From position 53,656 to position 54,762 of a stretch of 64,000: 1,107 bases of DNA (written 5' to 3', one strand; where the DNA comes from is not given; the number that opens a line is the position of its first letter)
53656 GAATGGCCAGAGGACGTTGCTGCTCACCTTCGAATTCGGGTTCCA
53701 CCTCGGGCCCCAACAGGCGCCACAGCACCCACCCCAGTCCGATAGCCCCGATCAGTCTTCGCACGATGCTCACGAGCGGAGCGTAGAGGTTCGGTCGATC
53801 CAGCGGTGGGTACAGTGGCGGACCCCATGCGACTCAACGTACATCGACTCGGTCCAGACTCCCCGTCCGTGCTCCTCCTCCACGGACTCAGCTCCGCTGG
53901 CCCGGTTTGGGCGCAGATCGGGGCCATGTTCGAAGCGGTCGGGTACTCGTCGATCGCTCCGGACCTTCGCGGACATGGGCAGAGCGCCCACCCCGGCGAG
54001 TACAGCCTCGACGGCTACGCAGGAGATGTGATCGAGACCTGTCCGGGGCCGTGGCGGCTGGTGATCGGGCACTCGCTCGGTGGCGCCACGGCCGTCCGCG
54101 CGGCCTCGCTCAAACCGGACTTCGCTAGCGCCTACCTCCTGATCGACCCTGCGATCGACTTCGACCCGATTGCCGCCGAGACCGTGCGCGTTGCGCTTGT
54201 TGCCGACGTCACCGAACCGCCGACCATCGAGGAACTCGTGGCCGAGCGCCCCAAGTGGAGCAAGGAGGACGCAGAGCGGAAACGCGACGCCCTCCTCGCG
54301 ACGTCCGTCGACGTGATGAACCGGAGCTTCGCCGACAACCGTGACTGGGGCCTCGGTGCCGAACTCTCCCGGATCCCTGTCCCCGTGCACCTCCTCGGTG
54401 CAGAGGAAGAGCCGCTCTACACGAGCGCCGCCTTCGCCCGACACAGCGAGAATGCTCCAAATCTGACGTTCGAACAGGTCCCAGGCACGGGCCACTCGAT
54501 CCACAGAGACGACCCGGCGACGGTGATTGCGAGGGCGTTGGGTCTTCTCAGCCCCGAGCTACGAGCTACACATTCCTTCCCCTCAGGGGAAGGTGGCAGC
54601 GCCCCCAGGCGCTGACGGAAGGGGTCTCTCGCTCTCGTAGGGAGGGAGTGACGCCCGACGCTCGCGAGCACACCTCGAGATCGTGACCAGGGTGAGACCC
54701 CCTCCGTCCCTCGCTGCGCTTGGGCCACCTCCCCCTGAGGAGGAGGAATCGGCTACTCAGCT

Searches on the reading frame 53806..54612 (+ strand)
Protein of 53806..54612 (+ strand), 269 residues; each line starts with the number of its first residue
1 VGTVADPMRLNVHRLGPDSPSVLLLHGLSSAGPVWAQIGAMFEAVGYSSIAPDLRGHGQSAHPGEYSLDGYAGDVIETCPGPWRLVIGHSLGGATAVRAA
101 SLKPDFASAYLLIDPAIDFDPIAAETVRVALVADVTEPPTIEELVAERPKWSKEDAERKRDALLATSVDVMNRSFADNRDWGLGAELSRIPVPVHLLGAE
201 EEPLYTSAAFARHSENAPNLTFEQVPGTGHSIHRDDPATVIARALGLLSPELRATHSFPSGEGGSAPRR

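Call 56: search_protein_families(library=pfam, proteins=[window:53806-54612:+], max_evalue=0.0001)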
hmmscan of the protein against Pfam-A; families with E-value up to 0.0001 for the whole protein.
window:53806-54612:+ (269 aa): 3 families
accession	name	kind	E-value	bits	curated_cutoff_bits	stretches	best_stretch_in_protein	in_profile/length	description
PF12697.13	Abhydrolase_6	-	5e-22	80.1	26.3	1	22-242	1-216/217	Alpha/beta hydrolase family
PF00561.26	Abhydrolase_1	-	1.2e-13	51.8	25.8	1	20-122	1-103/245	alpha/beta hydrolase fold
PF12146.15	Hydrolase_4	-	2.9e-13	50.1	27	1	21-235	6-237/239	Serine aminopeptidase, S33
